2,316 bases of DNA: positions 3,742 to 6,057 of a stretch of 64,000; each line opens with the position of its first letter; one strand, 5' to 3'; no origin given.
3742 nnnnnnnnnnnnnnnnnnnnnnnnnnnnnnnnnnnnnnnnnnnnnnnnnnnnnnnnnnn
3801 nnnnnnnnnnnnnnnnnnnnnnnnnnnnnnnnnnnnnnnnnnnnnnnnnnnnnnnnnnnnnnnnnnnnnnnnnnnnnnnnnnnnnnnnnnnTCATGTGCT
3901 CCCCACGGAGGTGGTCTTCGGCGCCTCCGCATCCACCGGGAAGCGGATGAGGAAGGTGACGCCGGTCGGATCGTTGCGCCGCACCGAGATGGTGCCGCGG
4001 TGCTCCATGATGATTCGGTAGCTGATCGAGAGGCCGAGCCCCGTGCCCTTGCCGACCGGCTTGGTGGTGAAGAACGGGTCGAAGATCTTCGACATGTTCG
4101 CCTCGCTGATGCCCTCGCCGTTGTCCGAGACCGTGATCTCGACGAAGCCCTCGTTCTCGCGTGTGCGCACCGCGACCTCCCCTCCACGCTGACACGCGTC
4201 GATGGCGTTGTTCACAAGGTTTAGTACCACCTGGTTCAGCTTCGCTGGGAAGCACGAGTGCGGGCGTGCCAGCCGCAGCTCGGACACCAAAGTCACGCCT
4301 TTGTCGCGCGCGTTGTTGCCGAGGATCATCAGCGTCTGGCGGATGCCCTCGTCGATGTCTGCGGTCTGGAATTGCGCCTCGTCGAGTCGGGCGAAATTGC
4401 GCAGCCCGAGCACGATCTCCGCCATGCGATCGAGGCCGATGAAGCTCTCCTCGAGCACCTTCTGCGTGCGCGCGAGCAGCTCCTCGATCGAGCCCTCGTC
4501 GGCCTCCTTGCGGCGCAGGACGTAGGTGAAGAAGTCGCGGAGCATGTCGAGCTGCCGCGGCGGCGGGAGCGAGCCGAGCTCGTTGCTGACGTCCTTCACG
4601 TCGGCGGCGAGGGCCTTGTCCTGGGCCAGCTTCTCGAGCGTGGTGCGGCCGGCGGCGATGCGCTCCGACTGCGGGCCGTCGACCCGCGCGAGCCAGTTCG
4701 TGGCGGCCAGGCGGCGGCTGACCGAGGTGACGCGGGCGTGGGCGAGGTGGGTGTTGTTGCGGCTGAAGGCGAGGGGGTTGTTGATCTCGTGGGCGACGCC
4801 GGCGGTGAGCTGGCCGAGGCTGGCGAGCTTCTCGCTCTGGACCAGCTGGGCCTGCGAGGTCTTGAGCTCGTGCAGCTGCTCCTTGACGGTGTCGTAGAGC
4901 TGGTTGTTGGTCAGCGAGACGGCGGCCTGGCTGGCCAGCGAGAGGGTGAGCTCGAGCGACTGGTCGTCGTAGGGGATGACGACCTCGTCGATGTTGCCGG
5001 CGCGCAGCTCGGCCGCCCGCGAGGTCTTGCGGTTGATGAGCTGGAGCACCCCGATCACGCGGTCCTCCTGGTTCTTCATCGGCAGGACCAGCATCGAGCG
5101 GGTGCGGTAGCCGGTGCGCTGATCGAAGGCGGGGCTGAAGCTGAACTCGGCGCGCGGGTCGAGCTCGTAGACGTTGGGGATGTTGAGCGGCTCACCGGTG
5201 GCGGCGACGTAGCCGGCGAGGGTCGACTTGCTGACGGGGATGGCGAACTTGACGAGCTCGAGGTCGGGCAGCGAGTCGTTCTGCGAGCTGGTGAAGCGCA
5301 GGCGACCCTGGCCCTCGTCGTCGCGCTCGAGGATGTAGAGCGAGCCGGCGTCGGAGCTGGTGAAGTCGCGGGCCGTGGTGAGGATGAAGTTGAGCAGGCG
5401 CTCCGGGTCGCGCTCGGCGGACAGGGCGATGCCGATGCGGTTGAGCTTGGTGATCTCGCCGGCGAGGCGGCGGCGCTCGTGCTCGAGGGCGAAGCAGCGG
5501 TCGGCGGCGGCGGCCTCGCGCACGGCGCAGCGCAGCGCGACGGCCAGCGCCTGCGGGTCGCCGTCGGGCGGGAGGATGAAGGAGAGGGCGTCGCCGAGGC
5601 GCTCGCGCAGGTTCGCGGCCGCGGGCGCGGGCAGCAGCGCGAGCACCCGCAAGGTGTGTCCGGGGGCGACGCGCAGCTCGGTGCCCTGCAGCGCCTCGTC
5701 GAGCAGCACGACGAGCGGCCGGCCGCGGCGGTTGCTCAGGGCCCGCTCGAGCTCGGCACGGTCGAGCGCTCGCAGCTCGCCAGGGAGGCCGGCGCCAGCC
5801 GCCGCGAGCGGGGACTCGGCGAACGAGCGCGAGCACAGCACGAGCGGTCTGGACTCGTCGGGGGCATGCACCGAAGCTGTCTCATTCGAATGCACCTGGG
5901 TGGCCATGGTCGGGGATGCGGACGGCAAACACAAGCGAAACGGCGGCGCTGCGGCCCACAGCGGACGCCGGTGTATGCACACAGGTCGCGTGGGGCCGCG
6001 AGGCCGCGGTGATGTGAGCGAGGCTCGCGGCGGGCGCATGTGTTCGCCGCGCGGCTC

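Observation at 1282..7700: Sensor kinase translationally coupled to a tryptophanase/TPL-family lyase, with a CheY-like regulator, a small partner protein and an adjacent TrpB2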

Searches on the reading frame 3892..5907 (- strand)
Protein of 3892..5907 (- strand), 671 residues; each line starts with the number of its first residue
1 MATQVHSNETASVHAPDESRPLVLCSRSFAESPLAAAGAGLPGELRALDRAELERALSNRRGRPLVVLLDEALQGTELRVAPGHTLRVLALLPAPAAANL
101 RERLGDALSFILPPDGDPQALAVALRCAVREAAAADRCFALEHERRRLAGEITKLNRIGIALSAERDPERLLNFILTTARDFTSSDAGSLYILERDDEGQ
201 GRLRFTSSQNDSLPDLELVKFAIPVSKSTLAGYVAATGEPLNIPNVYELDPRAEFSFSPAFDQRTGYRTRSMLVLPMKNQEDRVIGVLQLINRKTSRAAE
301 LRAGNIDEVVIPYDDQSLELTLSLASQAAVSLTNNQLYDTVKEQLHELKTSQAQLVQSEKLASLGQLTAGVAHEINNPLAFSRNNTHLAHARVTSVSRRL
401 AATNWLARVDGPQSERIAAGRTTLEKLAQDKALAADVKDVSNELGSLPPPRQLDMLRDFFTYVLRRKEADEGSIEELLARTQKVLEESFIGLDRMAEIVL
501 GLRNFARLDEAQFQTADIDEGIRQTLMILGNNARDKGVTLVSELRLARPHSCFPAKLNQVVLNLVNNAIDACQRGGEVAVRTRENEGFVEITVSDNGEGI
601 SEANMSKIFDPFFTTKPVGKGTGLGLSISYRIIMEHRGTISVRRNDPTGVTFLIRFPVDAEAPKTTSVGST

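Call 5: search_protein_families(library=pfam, proteins=[window:3892-5907:-], max_evalue=0.01)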
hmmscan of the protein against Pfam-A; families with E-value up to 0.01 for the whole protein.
window:3892-5907:- (671 aa): 8 families
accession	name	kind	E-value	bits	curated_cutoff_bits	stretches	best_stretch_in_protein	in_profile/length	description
PF02518.31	HATPase_c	-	2.7e-26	92.6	26.4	1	555-659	4-110/111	Histidine kinase-, DNA gyrase B-, and HSP90-like ATPase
PF01590.32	GAF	-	1.9e-14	54.8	22.4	1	167-332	1-133/133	GAF domain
PF13185.12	GAF_2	-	2.9e-11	44.1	28.6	1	165-331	1-134/136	GAF domain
PF13492.12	GAF_3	-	4.3e-07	30.8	27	1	168-333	2-128/129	GAF domain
PF13589.12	HATPase_c_3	-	5.9e-06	26.8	25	1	557-610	3-55/137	Histidine kinase-, DNA gyrase B-, and HSP90-like ATPase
PF14501.12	HATPase_c_5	-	2.4e-05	24.6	22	1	557-646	6-92/102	GHKL domain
PF00512.31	HisKA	-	3.9e-05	24.1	26.9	1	364-389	2-27/66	His Kinase A (phospho-acceptor) domain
PF13581.12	HATPase_c_2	-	0.0021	18.5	27.4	0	551-647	23-118/127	Histidine kinase-like ATPase domain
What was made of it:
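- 4909..5415 (-): GAF domain of the kinase (about residues 165-333), of the cyclic-nucleotide-binding GAF lineage. Pfam GAF 54.8 bits (call 5).
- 3931..4245 (-): HATPase_c catalytic domain. The phospho-acceptor His373 in the HEINNPL box is encoded at 4789-4791. Pfam HATPase_c 92.6 bits (call 5).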

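Call 6: search_protein_families(library=ncbifam, proteins=[window:3892-5907:-], max_evalue=0.01)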
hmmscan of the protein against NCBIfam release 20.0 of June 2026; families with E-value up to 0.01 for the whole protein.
window:3892-5907:- (671 aa): 86 families (the best 25 are shown)
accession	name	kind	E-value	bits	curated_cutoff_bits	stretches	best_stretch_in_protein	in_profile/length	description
NF038348.1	T2SS_HK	subfamily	4.8e-54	183.7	450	2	482-658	398-573/574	histidine kinase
NF008468.0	PRK11360.1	equivalog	1.3e-48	165.9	646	2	482-662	431-612/616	two-component system sensor histidine kinase AtoS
NF007688.0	PRK10364.1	equivalog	2.3e-40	138.7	479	2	492-661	286-454/460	two-component system sensor histidine kinase ZraS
NF052573.1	HisKinEspAMyxo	equivalog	2.4e-39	135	1400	2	476-658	423-611/755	serine histidine kinase EspA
NF052574.1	HisKinEspCMyxo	equivalog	3.7e-38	131.2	1200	2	478-660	453-639/785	serine histidine kinase EspC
NF010411.0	PRK13837.1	equivalog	1.2e-33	116.2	647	2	495-663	499-680/828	two-component system VirA-like sensor kinase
NF047497.1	HK_LIC_12097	equivalog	4.4e-31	107.9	500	2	491-658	197-366/367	LIC_12097 family sensor histidine kinase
NF046020.1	HisKinCckABruc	equivalog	3e-27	94.8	1000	2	556-664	590-713/868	cell cycle histidine kinase CckA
NF046026.1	HisKinCckACaul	equivalog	3.3e-27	94.9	1000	2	494-664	350-538/678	cell cycle histidine kinase CckA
NF046044.1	PnpS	equivalog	5.6e-27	94.8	400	1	493-657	218-390/390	two-component system histidine kinase PnpS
NF047794.1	HisKinPtgB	equivalog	1.1e-26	93.3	1000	2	483-641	481-638/656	two-component system sensor histidine kinase PgtB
NF053867.1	SprKinKinDBac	equivalog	1.6e-26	92.9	775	1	551-660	392-499/500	sporulation kinase KinD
NF047466.1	hybrid_RR_LvrB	exception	1.9e-25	89.8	500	2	493-658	199-376/377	hybrid histidine kinase/response regulator LvrB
NF041777.1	sens_FixL_Rhizob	equivalog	4.3e-24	85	850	1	494-660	315-483/485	sensor protein FixL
NF040750.1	tetrathio_HK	equivalog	9.4e-24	83.8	750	2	493-644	388-540/555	tetrathionate respiration histidine kinase TtrS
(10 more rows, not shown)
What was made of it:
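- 3892..5907 (-): Soluble histidine kinase: pseudo-receiver, coiled coil, GAF, DHp (with a ~90-aa insert) and ATPase. The start is uncertain: ATG 5907, GTG 5895, or GTG 5871 as in NCBI's 659-aa call. Pfam and NCBIfam (calls 5, 6).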

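Call 38: find_homologous_proteins(query=window:3892-5907:-, max_evalue=1e-30)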
Query window:3892-5907:- (671 aa): 2715 proteins with E <= 1e-30 among 8000 candidates; the best 120 are listed.
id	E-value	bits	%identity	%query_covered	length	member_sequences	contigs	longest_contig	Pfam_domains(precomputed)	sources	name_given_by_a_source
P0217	0.0e+0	1429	100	98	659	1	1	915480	PF13185.13,PF01590.33,PF02518.32,PF13492.13,PF13589.13,PF14501.13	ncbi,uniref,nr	ncbi:ATP-binding protein [Nannocystis sp.]|uniref:GAF domain-containing sensor histidine kinase n=1 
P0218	0.0e+0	1310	91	100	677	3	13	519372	PF13185.13,PF01590.33,PF02518.32,PF13589.13,PF14501.13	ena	-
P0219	0.0e+0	1309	91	100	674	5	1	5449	PF13185.13,PF01590.33,PF02518.32,PF13589.13,PF14501.13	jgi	-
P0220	0.0e+0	1259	87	100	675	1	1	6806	PF13185.13,PF01590.33,PF02518.32,PF13492.13,PF13589.13,PF14501.13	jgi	jgi:signal transduction histidine kinase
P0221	0.0e+0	1251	86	100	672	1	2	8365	PF13185.13,PF01590.33,PF02518.32,PF13589.13,PF14501.13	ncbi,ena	-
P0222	0.0e+0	1194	83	98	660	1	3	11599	PF13185.13,PF01590.33,PF02518.32,PF13589.13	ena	-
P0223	0.0e+0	1186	83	100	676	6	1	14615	PF13185.13,PF01590.33,PF02518.32,PF13492.13,PF14501.13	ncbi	-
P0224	0.0e+0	1178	82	100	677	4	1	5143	PF13185.13,PF01590.33,PF02518.32,PF13492.13,PF13589.13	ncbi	-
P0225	0.0e+0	1177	83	98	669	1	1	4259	PF13185.13,PF01590.33,PF02518.32,PF13492.13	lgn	-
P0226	0.0e+0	1173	83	98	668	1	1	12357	PF13185.13,PF01590.33,PF02518.32,PF13589.13,PF14501.13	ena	-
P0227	0.0e+0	1173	82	100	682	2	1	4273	PF13185.13,PF01590.33,PF02518.32,PF14501.13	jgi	-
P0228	0.0e+0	1163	82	98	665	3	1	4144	PF13185.13,PF01590.33,PF02518.32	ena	-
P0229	0.0e+0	1157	82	98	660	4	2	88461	PF13185.13,PF01590.33,PF02518.32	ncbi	-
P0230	0.0e+0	1151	82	98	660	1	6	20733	PF13185.13,PF01590.33,PF02518.32,PF13589.13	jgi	jgi:signal transduction histidine kinase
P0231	0.0e+0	1150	82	98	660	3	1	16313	PF13185.13,PF01590.33,PF02518.32,PF13589.13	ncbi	-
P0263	4.2e-189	648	51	97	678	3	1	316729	PF13185.13,PF01590.33,PF02518.32,PF13589.13,PF14501.13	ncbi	-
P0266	7.0e-188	644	52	97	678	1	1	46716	PF13185.13,PF01590.33,PF02518.32,PF00512.32,PF13589.13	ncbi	-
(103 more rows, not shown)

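Call 40: find_related_loci(query=A3, collection=metagenome_contigs, flank=6000)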
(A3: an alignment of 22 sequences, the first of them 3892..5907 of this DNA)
Query A3 (671 aa) in metagenome_contigs; peptide patterns used: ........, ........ (x = any residue, [..] = any of these).
600 stretches matched a pattern (row limit reached: there are more); 575 encode a relative of the query (tblastn E <= 1e-3); the best 80 are kept; 80 distinct loci.
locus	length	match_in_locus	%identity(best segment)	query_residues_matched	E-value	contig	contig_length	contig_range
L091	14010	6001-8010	81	3-671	0e+0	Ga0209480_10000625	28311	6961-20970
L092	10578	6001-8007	74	1-666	0e+0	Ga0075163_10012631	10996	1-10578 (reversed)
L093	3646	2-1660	76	120-671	0e+0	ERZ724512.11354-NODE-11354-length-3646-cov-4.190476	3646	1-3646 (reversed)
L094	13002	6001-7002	33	247-659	1e-56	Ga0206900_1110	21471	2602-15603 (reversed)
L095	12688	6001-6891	37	313-657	3e-57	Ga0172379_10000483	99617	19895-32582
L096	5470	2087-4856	34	281-658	4e-53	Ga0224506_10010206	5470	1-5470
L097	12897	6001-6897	36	313-658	7e-53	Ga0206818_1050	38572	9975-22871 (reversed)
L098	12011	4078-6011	36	345-660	4e-52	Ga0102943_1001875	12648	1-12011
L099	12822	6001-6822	36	339-659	3e-51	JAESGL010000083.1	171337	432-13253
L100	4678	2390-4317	38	345-660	3e-51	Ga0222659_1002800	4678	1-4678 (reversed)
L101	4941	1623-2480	39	333-657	1e-50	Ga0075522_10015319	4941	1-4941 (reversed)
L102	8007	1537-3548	37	339-666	1e-50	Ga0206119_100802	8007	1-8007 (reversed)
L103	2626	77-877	36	345-658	5e-51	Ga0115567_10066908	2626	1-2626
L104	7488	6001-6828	37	345-666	8e-50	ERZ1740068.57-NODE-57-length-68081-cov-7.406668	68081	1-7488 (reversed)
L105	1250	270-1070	37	345-658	7e-53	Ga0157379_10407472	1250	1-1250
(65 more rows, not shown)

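Call 42: find_encoding_contigs(protein=P0263, flank=7000, max_places=1)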
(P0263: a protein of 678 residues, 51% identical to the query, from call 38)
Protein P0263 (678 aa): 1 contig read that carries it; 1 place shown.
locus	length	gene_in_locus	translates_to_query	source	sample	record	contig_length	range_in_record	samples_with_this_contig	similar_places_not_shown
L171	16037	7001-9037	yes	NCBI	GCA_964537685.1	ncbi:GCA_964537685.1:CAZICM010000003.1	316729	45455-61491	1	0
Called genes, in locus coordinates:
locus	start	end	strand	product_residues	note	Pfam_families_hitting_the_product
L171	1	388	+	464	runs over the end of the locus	PF02687:FtsX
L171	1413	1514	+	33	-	PF27070:HTH_Rpn_C (weak)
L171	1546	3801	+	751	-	PF13360:PQQ_2 (faint), PF23393:Beta-prop_WDR90_POC16_2nd (faint), PF00400:WD40 (faint), PF24814:WD40_Prp19 (weak), PF25174:Beta-prop_THOC3, PF23381:Beta-prop_IFT122_1st (weak), PF25173:Beta-prop_WDR3_1st, PF24817:WD40_WDHD1_1st (weak), +5 more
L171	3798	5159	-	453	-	-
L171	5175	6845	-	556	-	PF00069:Pkinase, PF03109:ABC1 (faint), PF07714:PK_Tyr_Ser-Thr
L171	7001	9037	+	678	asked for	PF01590:GAF, PF13185:GAF_2, PF02518:HATPase_c, PF13589:HATPase_c_3 (weak), PF14501:HATPase_c_5 (weak)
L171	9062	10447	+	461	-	PF01212:Beta_elim_lyase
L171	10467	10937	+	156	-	PF00072:Response_reg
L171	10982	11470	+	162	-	PF01613:Flavin_Reduct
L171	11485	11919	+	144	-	-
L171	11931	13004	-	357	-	PF00188:CAP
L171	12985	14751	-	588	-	PF00128:Alpha-amylase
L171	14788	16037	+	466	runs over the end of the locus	PF00083:Sugar_tr, PF07690:MFS_1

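Call 43: find_encoding_contigs(protein=P0266, flank=7000, max_places=1)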
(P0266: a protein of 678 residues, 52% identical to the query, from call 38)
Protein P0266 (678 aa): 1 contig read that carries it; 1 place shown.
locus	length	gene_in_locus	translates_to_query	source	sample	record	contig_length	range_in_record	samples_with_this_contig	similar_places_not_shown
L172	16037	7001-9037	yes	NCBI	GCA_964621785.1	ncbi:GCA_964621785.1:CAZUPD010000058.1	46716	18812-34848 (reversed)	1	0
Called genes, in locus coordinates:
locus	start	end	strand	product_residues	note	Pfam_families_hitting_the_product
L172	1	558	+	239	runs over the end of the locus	-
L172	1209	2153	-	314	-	PF13428:TPR_14 (faint), PF07719:TPR_2 (faint), PF13174:TPR_6 (weak), PF13424:TPR_12 (weak), PF13432:TPR_16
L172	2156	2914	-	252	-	PF04542:Sigma70_r2, PF22029:PhyR_sigma2 (weak), PF08281:Sigma70_r4_2, PF04545:Sigma70_r4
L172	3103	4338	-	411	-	-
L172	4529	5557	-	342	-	PF01300:Sua5_yciO_yrdC, PF03481:Sua5_C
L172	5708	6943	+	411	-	PF01734:Patatin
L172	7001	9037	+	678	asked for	PF13185:GAF_2, PF01590:GAF, PF00512:HisKA (faint), PF02518:HATPase_c, PF13589:HATPase_c_3 (faint)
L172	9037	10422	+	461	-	PF01212:Beta_elim_lyase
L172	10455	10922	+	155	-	PF00072:Response_reg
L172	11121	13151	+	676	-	-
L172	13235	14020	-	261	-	-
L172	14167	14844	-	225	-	-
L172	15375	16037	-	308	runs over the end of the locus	PF00905:Transpeptidase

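Call 46: search_protein_families(library=pfam, proteins=[L091:10863-11993:+, L091:12007-13899:-, L171:11485-11919:+, L172:11121-13151:+], max_evalue=0.001)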
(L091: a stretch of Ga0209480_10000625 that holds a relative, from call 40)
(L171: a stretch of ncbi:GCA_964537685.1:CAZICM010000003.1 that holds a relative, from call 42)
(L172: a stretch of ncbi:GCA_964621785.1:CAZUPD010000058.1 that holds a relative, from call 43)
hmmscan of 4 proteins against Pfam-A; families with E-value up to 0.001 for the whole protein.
L091:10863-11993:+ (376 aa): 1 family
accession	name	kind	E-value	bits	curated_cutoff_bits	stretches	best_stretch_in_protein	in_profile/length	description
PF00579.31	tRNA-synt_1b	-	1.5e-51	175.9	21.1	1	22-247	4-222/292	tRNA synthetases class I (W and Y)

L091:12007-13899:- (630 aa): 8 families
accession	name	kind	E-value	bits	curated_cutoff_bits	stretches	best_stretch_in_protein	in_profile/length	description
PF12799.13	LRR_4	-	7.6e-45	150.4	27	2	169-209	2-43/44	Leucine Rich repeats (2 copies)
PF13855.12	LRR_8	-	5.2e-29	100.2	27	2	235-290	2-61/61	Leucine rich repeat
PF23598.1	LRR_14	-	2.4e-15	56.6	40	2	191-417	1-222/353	Leucine-rich repeat region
PF23952.1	LRR_EndoS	-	2.4e-14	54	27.9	0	283-376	28-116/116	Endo-beta-N-acetylglucosaminidase EndoS LRR domain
PF23211.1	LRR_LRWD1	-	1.8e-12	47.8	28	1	364-424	40-100/190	Leucine-rich repeat and WD repeat-containing protein 1, LRR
PF00560.39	LRR_1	-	7.2e-10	37.5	20.6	0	191-207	1-17/23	Leucine Rich Repeat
PF14580.12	LRR_9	-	2.1e-09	37.6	30.5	0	253-328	39-116/175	Leucine-rich repeat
PF25019.1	LRR_R13L1-DRL21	-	1.1e-08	35.5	27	0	311-440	3-124/127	R13L1/DRL21 LRRs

L171:11485-11919:+ (144 aa): 0 families

L172:11121-13151:+ (676 aa): 3 families
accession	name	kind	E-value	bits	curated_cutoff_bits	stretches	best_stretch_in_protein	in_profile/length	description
PF13517.12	FG-GAP_3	-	1.1e-23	84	26.9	4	214-271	1-60/61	FG-GAP-like repeat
PF01839.29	FG-GAP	-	3.3e-08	33.7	22.1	0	208-229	3-24/37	FG-GAP repeat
PF23727.1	Beta-prop_FAM234A_B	-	1e-07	31.3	26.4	0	409-507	61-165/467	FAM234A/B beta-propeller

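Call 47: search_protein_families(library=ncbifam, proteins=[L171:10982-11470:+, L171:11485-11919:+], max_evalue=0.001)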
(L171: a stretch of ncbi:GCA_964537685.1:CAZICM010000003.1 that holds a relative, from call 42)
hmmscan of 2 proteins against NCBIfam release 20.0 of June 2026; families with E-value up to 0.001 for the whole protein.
L171:10982-11470:+ (162 aa): 8 families
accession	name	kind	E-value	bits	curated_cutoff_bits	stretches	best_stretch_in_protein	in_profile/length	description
NF042921.1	HpaC_Thermus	equivalog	1.2e-37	129.2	200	1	4-158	2-149/150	4-hydroxyphenylacetate 3-monooxygenase reductase subunit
TIGR03615.1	RutF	equivalog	5.1e-36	124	254.75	1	4-158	3-156/156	NADH-dependent FMN reductase RutF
NF045630.1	monooxsub_HsaB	equivalog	4.3e-35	121.2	230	1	4-157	7-158/186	3-hydroxy-9,10-secoandrosta-1,3,5(10)-triene-9,17-dione monooxygenase reductase subunit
NF052639.1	FlvnRedFerAPor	equivalog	3.2e-33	114.7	260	1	6-157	6-154/158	flavin reductase FerA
NF045733.1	StyMonoxStyB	equivalog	3.4e-33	114.7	200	1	6-157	3-148/150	styrene monooxygenase NADH-dependent flavin reductase subunit StyB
TIGR02296.1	HpaC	equivalog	7.4e-29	100.8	205.95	1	7-158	1-153/154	4-hydroxyphenylacetate 3-monooxygenase, reductase component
NF045919.1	HphnlacHdxRed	equivalog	1.7e-28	99.6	340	1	5-156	8-156/309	p-hydroxyphenylacetate 3-hydroxylase reductase component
NF012030.0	PRK15486.1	equivalog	7.4e-22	77.9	315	1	7-157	10-161/170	4-hydroxyphenylacetate 3-monooxygenase reductase subunit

L171:11485-11919:+ (144 aa): 0 families

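Call 76: find_encoding_contigs(protein=P0217, flank=10000, max_places=1)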
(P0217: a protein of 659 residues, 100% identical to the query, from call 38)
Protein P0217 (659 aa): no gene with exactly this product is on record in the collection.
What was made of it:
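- Tried and rejected: The exact look-up of the window's own kinase contig failed, as it is not on record (call 76).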
